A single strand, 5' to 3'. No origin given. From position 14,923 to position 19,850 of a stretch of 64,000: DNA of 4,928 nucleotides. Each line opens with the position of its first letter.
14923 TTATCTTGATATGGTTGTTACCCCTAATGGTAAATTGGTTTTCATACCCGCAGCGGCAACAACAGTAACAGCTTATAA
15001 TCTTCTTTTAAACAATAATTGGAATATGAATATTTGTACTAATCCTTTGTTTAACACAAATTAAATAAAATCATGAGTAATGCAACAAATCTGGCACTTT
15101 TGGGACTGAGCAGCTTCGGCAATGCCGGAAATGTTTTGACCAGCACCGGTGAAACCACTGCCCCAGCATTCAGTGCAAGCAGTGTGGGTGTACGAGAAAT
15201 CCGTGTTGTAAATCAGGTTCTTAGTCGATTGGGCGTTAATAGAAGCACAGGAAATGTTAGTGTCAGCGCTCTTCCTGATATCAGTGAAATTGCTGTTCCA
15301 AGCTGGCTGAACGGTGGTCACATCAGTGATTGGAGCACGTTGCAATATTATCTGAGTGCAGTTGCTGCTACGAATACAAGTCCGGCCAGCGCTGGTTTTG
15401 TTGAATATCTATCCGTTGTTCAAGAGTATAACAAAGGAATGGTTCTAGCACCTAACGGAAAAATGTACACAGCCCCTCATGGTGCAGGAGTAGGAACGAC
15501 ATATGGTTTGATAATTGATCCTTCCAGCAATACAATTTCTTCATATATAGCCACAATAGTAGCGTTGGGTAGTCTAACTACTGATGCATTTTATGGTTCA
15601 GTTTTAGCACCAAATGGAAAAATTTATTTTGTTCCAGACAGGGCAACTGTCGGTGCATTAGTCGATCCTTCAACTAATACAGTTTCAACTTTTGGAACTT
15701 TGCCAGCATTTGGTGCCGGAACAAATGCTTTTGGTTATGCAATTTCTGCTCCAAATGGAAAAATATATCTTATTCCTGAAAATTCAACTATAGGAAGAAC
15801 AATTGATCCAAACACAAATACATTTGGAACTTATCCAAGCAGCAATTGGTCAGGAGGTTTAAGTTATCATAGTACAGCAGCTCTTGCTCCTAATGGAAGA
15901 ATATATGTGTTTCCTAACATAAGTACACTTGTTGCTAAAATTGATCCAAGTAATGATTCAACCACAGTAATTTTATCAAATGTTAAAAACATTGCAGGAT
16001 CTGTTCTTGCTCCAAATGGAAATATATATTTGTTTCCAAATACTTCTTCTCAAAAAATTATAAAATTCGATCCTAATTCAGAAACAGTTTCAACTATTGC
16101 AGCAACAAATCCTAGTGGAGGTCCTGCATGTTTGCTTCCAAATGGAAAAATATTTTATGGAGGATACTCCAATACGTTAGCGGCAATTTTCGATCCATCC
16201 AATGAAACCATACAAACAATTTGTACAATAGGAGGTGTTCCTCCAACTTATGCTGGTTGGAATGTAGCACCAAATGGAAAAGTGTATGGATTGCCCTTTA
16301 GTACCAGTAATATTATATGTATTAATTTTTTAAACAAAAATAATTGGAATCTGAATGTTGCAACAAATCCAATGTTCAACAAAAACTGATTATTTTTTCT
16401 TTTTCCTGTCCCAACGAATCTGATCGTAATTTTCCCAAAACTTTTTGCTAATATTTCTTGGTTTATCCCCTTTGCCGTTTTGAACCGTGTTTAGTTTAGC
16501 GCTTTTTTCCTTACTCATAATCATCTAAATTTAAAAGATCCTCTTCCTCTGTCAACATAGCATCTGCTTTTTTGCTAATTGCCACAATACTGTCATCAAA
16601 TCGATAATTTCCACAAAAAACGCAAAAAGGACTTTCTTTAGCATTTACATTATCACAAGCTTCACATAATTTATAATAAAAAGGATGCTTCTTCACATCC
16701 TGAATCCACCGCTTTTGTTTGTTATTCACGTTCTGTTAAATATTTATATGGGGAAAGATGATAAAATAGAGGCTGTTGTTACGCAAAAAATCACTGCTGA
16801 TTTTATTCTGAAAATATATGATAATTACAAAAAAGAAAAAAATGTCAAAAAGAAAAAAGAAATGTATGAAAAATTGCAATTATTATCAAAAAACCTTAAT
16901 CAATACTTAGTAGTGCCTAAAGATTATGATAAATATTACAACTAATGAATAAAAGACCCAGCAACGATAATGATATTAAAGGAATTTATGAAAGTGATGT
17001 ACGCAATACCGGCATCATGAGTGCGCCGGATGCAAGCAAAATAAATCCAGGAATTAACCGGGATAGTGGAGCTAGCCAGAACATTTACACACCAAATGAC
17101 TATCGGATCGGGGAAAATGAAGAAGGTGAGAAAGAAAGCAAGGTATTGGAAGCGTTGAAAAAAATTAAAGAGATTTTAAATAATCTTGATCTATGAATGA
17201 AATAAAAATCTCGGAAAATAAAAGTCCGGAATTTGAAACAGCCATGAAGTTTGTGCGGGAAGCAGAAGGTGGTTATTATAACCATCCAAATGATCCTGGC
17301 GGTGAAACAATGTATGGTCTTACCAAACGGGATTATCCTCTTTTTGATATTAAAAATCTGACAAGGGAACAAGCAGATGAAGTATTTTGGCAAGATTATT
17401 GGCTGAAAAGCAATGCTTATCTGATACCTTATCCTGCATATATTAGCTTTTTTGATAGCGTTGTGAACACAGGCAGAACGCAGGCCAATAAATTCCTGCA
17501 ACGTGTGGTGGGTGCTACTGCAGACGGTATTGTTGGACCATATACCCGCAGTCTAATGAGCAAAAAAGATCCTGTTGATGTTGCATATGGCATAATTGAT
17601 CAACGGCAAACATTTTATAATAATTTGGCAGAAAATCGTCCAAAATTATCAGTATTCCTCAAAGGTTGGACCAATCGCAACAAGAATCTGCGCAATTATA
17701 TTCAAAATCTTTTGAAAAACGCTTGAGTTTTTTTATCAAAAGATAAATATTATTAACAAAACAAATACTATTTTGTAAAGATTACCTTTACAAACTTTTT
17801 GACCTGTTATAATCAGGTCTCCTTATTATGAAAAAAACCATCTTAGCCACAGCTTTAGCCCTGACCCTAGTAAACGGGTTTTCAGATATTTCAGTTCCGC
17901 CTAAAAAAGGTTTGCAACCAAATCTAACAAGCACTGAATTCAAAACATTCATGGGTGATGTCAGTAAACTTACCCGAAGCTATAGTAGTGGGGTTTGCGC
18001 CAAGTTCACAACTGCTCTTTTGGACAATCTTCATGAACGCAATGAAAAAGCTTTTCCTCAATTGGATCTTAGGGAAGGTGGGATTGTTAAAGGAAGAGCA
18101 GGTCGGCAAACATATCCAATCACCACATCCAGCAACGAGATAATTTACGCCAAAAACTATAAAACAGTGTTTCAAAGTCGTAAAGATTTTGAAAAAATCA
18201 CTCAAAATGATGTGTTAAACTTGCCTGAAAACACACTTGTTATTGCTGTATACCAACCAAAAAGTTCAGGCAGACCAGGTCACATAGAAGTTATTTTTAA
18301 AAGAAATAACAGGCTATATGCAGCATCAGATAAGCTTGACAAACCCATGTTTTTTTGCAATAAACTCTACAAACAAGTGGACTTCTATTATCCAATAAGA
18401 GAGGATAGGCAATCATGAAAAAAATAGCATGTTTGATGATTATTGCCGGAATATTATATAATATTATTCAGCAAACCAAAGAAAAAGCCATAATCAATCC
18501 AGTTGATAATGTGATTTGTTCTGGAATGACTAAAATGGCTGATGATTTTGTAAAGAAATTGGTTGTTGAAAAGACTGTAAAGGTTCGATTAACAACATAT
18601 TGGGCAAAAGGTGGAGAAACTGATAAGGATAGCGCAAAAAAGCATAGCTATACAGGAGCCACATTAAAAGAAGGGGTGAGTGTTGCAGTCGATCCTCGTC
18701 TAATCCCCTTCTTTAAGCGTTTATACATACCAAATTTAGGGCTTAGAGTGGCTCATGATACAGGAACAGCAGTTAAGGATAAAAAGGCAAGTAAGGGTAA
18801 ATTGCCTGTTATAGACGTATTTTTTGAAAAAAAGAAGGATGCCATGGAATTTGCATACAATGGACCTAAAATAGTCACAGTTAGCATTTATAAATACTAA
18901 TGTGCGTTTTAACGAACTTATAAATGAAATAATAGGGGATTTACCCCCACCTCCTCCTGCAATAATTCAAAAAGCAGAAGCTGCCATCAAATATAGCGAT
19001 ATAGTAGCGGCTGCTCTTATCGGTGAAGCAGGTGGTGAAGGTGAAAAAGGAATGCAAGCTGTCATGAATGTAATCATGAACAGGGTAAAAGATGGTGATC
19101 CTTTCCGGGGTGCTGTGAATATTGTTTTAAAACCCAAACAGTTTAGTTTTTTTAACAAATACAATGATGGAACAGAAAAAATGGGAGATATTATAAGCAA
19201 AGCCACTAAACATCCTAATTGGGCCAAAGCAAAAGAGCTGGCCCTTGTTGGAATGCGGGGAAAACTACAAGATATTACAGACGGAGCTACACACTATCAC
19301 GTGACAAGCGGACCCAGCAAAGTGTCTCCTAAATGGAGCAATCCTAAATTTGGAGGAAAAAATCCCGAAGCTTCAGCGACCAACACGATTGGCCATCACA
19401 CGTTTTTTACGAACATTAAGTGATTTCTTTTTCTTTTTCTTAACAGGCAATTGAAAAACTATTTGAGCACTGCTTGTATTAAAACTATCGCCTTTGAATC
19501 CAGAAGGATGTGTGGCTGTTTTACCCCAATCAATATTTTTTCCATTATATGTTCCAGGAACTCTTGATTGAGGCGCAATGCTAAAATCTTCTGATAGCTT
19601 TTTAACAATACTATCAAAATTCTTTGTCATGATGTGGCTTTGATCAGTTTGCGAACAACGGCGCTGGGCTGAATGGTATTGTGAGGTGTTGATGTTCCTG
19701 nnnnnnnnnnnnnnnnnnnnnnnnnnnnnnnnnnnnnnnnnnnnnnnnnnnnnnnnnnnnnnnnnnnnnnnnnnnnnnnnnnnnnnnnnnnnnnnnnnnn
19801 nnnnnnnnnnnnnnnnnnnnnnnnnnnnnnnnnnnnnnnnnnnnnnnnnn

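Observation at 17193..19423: Four unrelated peptidoglycan hydrolase families in tandem, apparently under three regulatory regimes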

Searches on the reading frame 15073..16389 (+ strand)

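Call 3: search_protein_families(library=pfam, proteins=[window:15073-16389:+], max_evalue=0.1)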
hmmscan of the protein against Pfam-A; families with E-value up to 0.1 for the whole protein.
window:15073-16389:+ (438 aa): 4 families
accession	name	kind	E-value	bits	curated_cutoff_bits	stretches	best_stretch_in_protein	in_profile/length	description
PF13964.12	Kelch_6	-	0.00082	19.7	25.3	0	309-344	5-45/50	Kelch motif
PF07249.18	Cerato-platanin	-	0.0016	19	24.4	1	366-434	25-91/119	Cerato-platanin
PF14555.12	UBA_4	-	0.016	15.4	21.8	1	414-432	16-34/43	UBA-like domain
PF03088.22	Str_synth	-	0.04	14.5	25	1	287-332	39-84/89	Strictosidine synthase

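Call 4: search_protein_families(library=phrogs, proteins=[window:15073-16389:+], max_evalue=0.01)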
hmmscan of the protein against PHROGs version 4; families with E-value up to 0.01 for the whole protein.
window:15073-16389:+ (438 aa): 0 families

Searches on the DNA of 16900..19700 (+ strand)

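Call 5: search_dna_similar(query=window:16900-19700:+, collection=phages, mode=distant, max_rows=20)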
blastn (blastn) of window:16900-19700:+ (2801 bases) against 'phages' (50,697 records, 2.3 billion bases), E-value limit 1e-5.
Records with a match: 1; places in all: 1; records where one place covers at least 80% of the query: 0.
Best place of each record, by identity: 80-90% 1.
By first word of the organism name: Acinetobacter 1.
By host as written in the record: Acinetobacter baumannii 1.
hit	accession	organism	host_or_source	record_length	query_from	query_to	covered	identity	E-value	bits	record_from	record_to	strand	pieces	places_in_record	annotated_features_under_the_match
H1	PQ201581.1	Acinetobacter phage AbIPP1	Acinetobacter baumannii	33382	360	427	2%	82.6%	2e-8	68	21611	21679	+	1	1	endolysin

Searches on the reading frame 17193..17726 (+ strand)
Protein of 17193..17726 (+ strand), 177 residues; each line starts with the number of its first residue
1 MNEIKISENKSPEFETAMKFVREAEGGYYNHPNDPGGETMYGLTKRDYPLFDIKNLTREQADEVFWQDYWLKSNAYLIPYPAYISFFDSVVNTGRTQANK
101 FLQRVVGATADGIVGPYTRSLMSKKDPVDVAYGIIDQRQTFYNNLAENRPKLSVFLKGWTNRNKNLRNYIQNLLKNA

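Call 3: search_protein_families(library=pfam, proteins=[window:17193-17726:+], max_evalue=0.1)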
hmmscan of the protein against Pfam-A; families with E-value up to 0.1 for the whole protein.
window:17193-17726:+ (177 aa): 2 families
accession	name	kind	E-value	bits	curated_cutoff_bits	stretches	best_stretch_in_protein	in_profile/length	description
PF05838.17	Glyco_hydro_108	-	1.4e-18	67.7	21.2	1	19-94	2-85/85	Glycosyl hydrolase 108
PF09374.15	PG_binding_3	-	4.7e-10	40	24.6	1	98-163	2-75/76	Predicted Peptidoglycan domain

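Call 4: search_protein_families(library=phrogs, proteins=[window:17193-17726:+], max_evalue=0.01)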
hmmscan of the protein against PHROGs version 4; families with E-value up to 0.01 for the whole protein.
window:17193-17726:+ (177 aa): 2 families
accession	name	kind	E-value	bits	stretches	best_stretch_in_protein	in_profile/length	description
phrog_315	-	lysis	7.1e-45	154.7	1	4-172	324-493/677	endolysin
phrog_12853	-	unknown function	3e-12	48.1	1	14-108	3-104/131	-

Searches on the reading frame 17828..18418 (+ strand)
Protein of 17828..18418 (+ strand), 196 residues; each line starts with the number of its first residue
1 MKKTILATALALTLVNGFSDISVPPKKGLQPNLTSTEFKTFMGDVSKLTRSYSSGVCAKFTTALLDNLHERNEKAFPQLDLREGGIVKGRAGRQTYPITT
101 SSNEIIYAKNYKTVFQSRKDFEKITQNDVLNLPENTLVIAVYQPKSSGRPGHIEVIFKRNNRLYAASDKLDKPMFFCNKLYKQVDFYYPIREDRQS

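Call 3: search_protein_families(library=pfam, proteins=[window:17828-18418:+], max_evalue=0.1)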
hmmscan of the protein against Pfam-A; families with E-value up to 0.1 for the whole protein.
window:17828-18418:+ (196 aa): 1 family
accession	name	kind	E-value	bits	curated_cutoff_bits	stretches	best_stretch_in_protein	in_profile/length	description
PF00443.35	UCH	-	0.076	13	23.9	0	29-133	63-148/254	Ubiquitin carboxyl-terminal hydrolase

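Call 4: search_protein_families(library=phrogs, proteins=[window:17828-18418:+], max_evalue=0.01)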
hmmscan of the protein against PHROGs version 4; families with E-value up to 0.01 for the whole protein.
window:17828-18418:+ (196 aa): 0 families

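Call 10: find_homologous_proteins(query=window:17828-18418:+)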
Query window:17828-18418:+ (196 aa): 23 proteins with E <= 0.001 among 427 candidates.
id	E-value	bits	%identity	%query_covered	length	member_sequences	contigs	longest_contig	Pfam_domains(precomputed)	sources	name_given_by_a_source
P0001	1.8e-119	414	95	100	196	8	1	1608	-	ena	-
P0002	2.4e-119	414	95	100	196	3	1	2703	-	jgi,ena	-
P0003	3.4e-115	400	92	100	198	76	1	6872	-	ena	-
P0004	5.4e-87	308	73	98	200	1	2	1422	-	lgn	-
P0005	2.5e-85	303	72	98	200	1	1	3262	-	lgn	-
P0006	4.9e-85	302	72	98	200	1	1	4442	-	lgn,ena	-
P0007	6.7e-85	302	70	98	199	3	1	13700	-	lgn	-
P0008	1.3e-84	301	69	99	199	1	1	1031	-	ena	-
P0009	1.4e-84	300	71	98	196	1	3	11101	-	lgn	-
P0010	2.7e-84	300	71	99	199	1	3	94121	-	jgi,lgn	-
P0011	4.4e-84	299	69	99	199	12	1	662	-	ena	-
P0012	6.6e-84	298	69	98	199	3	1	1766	-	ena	-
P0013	2.5e-83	296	69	99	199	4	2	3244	-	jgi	-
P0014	6.0e-83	295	69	99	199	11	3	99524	-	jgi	-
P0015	9.3e-83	295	69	98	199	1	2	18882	-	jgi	jgi:hypothetical protein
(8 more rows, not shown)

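Call 17: find_encoding_contigs(protein=P0014, flank=10000, max_places=3)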
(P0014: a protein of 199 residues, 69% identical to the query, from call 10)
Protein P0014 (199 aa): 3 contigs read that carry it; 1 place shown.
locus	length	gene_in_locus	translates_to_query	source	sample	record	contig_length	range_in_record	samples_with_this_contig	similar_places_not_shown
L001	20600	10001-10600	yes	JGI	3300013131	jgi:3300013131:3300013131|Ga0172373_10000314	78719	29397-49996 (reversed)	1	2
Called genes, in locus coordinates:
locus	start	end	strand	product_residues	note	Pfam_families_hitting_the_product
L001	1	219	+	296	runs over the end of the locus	PF01370:Epimerase, PF04321:RmlD_sub_bind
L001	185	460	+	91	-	-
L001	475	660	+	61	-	-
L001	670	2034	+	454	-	-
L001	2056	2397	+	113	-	PF16778:Phage_tail_APC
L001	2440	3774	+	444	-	PF15513:DUF4651 (faint)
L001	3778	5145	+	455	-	-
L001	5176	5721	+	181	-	PF05050:Methyltransf_21 (weak)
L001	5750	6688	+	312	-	PF01075:Glyco_transf_9 (weak)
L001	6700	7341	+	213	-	-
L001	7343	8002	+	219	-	-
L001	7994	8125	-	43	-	-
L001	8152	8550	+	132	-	-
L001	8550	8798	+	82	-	-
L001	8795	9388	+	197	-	-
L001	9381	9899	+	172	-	PF05838:Glyco_hydro_108, PF09374:PG_binding_3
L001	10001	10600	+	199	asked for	-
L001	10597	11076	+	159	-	PF06725:3D (weak)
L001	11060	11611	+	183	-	PF07486:Hydrolase_2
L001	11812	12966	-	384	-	PF18454:Mtd_N, PF07484:Collar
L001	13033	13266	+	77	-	-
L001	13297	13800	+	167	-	-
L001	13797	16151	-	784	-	PF04717:Phage_base_V (faint)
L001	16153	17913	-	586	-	-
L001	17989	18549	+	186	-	PF13521:AAA_28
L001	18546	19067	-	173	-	-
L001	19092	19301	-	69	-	-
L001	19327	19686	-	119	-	-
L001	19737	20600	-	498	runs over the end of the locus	PF07068:Gp23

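Call 19: predict_structure(alignment_id=A1)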
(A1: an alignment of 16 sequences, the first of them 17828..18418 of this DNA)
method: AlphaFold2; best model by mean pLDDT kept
length: 196 residues; sequences in the alignment: 16
mean_pLDDT: 77.8   pTM: 0.76
mean pLDDT of the five models: 77.8, 75.3, 71.0, 67.6, 67.3
residues with pLDDT >= 90: 69; 70-90: 77; 50-70: 18; < 50: 32
segments of 3 or more residues with pLDDT < 50: 1-26, 100-105
pLDDT, mean of each block of 10 residues (from residue 1): 42 35 56 94 93 82 88 76 78 67 54 83 95 95 84 93 94 85 92 68
secondary structure, 60 per line:
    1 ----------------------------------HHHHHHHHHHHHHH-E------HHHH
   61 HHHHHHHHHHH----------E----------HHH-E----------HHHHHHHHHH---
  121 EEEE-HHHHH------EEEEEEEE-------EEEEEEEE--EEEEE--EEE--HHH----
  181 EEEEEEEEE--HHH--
elements in order: H35-48 H57-71 H108-117 E121-124 H126-130 E137-144 E152-159 E162-166 E169-171 E181-189

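Call 22: fold_search(model_id=the predicted structure, library=pdb)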
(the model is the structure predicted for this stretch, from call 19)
No match with E <= 0.001 here; weaker rows may still be real.
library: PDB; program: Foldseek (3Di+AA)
matches with E <= 10: 500; with E <= 0.001: 0
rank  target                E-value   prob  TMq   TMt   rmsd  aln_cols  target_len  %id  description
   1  4hz9_A                4.2e-03  1.00  0.40  0.62   4.7       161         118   14  Crystal structure of the type VI native effector-immunity complex Tae3-Tai3 from Ralstonia pickettii (released 2013-08-21)
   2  4hzb_A                5.3e-03  1.00  0.38  0.59   5.5       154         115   17  Crystal structure of the type VI SeMet effector-immunity complex Tae3-Tai3 from Ralstonia pickettii (released 2013-08-21)
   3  4bi3_A                8.1e-03  0.89  0.34  0.38  11.3       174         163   14  Structure and function of amidase toxin - antitoxin combinations associated with the type VI secretion system of Serra (released 2013-06-19)
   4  4bi4_A                9.7e-03  0.85  0.33  0.38  11.0       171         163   13  Structure and function of amidase toxin - antitoxin combinations associated with the type VI secretion system of Serra (released 2013-06-19)
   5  8vp5_B                1.3e-02  0.80  0.30  0.11   8.3       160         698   14  Cryo-EM structure of the ABC transporter PCAT1 bound with ADP and Substrate (released 2024-10-30)
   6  5lq7                  1.4e-02  0.66  0.31  0.30  10.0       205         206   11  Salmonella effector SpvD - G161 variant (released 2016-11-02)
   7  9l5u_B                1.6e-02  0.92  0.35  0.45   6.2       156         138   11  Papain-like cysteine protease toxin/immunity pair (released 2025-06-04)
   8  8vp6_B                1.7e-02  0.77  0.31  0.12   7.8       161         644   13  Cryo-EM structure of the ABC transporter PCAT1 bound with Mg_class_2 (released 2024-10-30)
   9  7n87_MODEL_1_A        1.8e-02  0.77  0.30  0.37   8.9       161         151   12  Solution NMR structure of peptidase domain from Clostridium thermocellum PCAT1 (released 2021-12-29)
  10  4hzb_D                2.0e-02  0.99  0.38  0.60   4.9       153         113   14  Crystal structure of the type VI SeMet effector-immunity complex Tae3-Tai3 from Ralstonia pickettii (released 2013-08-21)
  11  9azl_A                2.0e-02  0.66  0.29  0.11   8.3       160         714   14  Cryo-EM structure of the ABC transporter PCAT1 bound with MgADP class1 (released 2024-10-30)
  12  8brf_AAA              3.1e-02  0.93  0.30  0.39   5.9       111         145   12  YopQ apo from Yersinia enterocolitica (released 2023-12-13)
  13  5lq6                  3.5e-02  0.35  0.28  0.29   9.5       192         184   10  Salmonella effector SpvD - R161 variant (released 2016-11-02)
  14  8vp5_A                3.5e-02  0.66  0.31  0.12   7.8       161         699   12  Cryo-EM structure of the ABC transporter PCAT1 bound with ADP and Substrate (released 2024-10-30)
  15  5xe9_A                3.7e-02  0.69  0.31  0.40   8.8       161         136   12  Crystal Structure of the Complex of the Peptidase Domain of Streptococcus mutans ComA with a Small Molecule Inhibitor. (released 2017-06-28)
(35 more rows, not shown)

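Call 25: search_protein_representatives(alignment_id=A1)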
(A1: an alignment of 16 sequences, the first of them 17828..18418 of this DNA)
Query: 16 sequences, 199 profile positions. Proteins with E-value up to 0.001 (for the whole library): 1; up to 1e-10: 1; up to 1e-30: 1. The best 1 are listed.
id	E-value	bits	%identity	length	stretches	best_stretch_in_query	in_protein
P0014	1.2e-109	380.9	-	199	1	1-199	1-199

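Call 27: find_related_loci(query=A1, collection=viral_contigs, flank=6000)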
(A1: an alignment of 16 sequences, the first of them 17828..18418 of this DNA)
Query A1 (196 aa) in viral_contigs; peptide patterns used: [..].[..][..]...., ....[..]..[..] (x = any residue, [..] = any of these).
46 stretches matched a pattern; 8 encode a relative of the query (tblastn E <= 1e-3); 8 distinct loci.
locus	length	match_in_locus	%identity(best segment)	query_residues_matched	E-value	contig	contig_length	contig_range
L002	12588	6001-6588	97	1-196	2e-130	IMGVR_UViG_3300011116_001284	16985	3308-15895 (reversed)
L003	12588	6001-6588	97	1-196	3e-130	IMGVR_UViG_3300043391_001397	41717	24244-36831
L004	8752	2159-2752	91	1-196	5e-123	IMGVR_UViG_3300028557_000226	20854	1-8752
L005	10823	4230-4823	71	1-195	1e-92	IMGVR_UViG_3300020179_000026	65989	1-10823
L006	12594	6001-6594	69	1-195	2e-91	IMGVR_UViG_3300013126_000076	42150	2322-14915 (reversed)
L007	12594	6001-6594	69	1-195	5e-91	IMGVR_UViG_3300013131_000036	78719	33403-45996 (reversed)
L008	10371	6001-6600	63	1-193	2e-80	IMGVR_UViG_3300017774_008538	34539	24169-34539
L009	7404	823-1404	59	1-192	8e-73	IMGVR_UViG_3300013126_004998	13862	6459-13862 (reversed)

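Call 32: search_protein_families(library=pfam, proteins=[L009:261-704:+, L009:823-1410:+, L009:1412-1891:+, L009:1875-2462:+, L009:2648-3847:-, L009:5489-7402:+, L001:8795-9388:+], max_evalue=0.01)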
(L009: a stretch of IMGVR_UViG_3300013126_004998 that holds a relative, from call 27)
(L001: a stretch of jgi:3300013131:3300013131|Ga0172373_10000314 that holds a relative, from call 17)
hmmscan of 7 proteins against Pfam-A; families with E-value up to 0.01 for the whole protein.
L009:261-704:+ (147 aa): 2 families
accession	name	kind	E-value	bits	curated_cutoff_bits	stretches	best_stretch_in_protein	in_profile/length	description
PF00156.33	Pribosyltran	-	1.2e-10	41.3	26.3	1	6-146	4-151/158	Phosphoribosyl transferase domain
PF14681.12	UPRTase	-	0.00028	20.9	27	1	36-114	70-148/206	Uracil phosphoribosyltransferase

L009:823-1410:+ (195 aa): 0 families

L009:1412-1891:+ (159 aa): 1 family
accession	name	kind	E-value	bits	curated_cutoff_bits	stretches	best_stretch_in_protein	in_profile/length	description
PF06725.17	3D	-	3e-07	31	23.8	1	87-141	2-55/72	3D domain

L009:1875-2462:+ (195 aa): 1 family
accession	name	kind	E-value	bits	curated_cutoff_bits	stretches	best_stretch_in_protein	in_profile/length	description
PF00959.24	Phage_lysozyme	-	1.6e-09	38.6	22.3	1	49-181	1-111/125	Phage lysozyme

L009:2648-3847:- (399 aa): 2 families
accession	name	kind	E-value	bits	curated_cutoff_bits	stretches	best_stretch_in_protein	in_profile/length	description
PF13884.11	Peptidase_S74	-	2.1e-17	63.6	22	1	305-358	1-56/58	Chaperone of endosialidase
PF18454.7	Mtd_N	-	7.9e-06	26.1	26.3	1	19-41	12-34/37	Major tropism determinant N-terminal domain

L009:5489-7402:+ (638 aa): 3 families
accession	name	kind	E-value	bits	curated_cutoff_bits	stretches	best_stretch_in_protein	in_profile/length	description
PF02867.20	Ribonuc_red_lgC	-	2.7e-115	386.4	23.9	1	219-637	1-412/523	Ribonucleotide reductase, barrel domain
PF00317.26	Ribonuc_red_lgN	-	3.4e-17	62.7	28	1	138-214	2-75/77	Ribonucleotide reductase, all-alpha domain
PF03477.21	ATP-cone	-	6e-14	52.8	25.8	1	1-87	1-87/88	ATP cone domain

L001:8795-9388:+ (197 aa): 0 families

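Call 38: search_dna_similar(query=window:17828-18418:+, collection=phages, mode=protein, max_evalue=1, max_rows=10)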
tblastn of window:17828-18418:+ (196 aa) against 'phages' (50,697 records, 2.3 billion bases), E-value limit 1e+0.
No match.

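Call 46: search_solved_structures(query=A1, max_evalue=10, show_alignments=4)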
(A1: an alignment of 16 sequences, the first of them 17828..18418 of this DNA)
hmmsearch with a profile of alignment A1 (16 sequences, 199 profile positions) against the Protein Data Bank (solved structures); distinct sequences matched with E-value up to 10: 1.
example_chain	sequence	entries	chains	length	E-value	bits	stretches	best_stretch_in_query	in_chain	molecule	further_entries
2b78_A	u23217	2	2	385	0.15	14.9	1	110-145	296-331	hypothetical protein SMU.776 | Putative uncharacterized protein SMU.776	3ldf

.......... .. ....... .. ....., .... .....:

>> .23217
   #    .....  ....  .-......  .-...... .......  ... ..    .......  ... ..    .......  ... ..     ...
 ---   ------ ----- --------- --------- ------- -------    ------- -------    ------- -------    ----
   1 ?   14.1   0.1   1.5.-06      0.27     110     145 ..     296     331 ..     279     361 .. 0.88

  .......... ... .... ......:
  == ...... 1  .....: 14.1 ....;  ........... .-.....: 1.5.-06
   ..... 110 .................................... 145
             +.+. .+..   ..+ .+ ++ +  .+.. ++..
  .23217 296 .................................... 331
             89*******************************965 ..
